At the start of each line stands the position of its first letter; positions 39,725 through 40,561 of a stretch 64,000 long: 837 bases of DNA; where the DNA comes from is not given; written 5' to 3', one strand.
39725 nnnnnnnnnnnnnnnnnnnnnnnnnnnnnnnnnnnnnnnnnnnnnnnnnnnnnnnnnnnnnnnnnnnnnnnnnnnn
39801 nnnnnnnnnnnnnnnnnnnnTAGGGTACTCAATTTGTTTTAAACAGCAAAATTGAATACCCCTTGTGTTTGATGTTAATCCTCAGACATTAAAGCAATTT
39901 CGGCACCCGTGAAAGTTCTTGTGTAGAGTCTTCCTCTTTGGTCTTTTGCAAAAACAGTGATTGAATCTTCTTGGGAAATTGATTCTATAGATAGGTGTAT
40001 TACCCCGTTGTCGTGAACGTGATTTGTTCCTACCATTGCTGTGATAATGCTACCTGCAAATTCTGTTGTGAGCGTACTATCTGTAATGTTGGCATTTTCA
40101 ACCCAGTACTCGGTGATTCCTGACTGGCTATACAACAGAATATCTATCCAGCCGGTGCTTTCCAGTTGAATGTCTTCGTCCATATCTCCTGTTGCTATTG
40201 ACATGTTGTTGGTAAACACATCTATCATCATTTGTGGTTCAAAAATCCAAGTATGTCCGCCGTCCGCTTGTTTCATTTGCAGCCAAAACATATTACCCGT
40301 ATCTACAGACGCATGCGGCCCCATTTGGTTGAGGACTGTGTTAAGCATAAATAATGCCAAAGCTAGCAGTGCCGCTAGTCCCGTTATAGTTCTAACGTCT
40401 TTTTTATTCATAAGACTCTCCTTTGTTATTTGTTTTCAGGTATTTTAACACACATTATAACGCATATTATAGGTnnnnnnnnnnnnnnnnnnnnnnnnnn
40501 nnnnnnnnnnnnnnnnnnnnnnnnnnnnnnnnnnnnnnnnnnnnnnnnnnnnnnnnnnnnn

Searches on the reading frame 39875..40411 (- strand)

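Call 7: search_protein_families(library=pfam, proteins=[window:39875-40411:-], max_evalue=0.01)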
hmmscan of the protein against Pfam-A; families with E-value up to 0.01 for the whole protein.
window:39875-40411:- (178 aa): 0 families

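Call 42: search_protein_families(library=phrogs, proteins=[window:39875-40411:-], max_evalue=1)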
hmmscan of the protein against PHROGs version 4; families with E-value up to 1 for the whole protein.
window:39875-40411:- (178 aa): 2 families
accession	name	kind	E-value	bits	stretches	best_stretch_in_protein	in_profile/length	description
phrog_3637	-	unknown function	0.18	12.8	1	130-139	31-40/42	-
phrog_34247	-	unknown function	0.25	12.3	1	79-106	44-71/72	-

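Call 43: search_protein_families(library=ncbifam, proteins=[window:39875-40411:-], max_evalue=1)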
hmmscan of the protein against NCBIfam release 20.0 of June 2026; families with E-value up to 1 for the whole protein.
window:39875-40411:- (178 aa): 1 family
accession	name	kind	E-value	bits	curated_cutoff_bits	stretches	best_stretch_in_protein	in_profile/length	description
NF002217.0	PRK01112.1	equivalog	0.04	13.3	320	1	85-143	20-81/228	2,3-bisphosphoglycerate-dependent phosphoglycerate mutase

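Call 44: search_protein_families(library=padloc, proteins=[window:39875-40411:-], max_evalue=1)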
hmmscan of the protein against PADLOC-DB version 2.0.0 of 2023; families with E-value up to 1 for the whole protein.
window:39875-40411:- (178 aa): 0 families
